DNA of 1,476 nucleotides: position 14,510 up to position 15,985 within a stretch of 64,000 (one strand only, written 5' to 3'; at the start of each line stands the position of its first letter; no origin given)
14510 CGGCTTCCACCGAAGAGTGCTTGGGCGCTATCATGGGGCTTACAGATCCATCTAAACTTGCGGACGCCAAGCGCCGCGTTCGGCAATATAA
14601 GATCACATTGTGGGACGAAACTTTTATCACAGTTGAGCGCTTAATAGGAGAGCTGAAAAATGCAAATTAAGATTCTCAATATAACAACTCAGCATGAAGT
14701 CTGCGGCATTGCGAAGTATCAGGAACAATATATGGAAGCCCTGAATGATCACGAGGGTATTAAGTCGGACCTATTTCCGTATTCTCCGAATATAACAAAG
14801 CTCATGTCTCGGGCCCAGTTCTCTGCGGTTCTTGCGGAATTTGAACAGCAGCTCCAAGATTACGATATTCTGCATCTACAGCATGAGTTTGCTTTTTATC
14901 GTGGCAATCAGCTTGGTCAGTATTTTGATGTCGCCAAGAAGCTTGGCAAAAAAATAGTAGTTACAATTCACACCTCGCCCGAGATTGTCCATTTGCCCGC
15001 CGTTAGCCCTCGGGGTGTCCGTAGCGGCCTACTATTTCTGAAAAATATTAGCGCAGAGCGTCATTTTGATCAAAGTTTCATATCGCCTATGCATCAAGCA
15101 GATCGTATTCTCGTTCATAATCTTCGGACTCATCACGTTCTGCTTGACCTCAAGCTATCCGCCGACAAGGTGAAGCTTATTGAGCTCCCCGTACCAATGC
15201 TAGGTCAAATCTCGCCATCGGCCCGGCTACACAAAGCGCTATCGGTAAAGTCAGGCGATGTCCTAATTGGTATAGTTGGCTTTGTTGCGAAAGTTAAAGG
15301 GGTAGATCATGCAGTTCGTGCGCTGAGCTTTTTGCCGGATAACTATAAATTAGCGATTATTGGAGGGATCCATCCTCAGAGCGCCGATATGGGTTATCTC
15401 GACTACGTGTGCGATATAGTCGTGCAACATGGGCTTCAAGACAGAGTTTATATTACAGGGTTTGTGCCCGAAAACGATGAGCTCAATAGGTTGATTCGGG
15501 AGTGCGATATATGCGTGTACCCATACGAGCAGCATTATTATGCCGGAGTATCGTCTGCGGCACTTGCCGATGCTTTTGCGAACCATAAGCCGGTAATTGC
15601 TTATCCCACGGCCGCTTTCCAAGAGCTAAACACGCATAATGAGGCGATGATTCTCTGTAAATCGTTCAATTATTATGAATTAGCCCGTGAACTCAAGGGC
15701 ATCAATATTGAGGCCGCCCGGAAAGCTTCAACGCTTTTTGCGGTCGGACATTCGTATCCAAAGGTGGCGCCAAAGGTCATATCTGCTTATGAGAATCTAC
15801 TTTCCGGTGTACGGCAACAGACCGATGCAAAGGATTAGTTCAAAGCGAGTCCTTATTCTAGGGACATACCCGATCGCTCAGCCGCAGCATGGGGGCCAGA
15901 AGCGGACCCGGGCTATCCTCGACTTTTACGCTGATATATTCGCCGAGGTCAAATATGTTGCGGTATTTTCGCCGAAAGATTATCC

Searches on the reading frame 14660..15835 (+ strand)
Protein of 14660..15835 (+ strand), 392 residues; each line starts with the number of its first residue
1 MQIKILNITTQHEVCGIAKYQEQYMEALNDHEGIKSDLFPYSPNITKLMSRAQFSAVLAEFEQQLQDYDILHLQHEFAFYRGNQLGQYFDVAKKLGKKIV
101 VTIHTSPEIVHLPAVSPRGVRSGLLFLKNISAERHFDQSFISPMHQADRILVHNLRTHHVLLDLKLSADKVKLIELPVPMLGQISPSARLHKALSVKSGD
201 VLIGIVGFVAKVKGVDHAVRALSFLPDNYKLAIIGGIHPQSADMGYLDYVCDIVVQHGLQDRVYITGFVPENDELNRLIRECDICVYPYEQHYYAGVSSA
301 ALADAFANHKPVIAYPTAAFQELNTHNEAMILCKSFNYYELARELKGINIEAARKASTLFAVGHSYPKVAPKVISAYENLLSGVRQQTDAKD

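Call 24: search_protein_families(library=pfam, proteins=[window:14660-15835:+], max_evalue=0.00001)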
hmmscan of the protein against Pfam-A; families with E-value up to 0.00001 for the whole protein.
window:14660-15835:+ (392 aa): 3 families
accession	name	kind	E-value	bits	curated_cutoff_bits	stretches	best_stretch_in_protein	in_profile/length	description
PF00534.26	Glycos_transf_1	-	7e-16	58.7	26.4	1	191-346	6-153/172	Glycosyl transferases group 1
PF13692.12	Glyco_trans_1_4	-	1.4e-13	51.8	27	1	203-345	4-136/142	Glycosyl transferases group 1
PF13439.12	Glyco_transf_4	-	4e-06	27.4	28.5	0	40-177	47-165/170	Glycosyltransferase Family 4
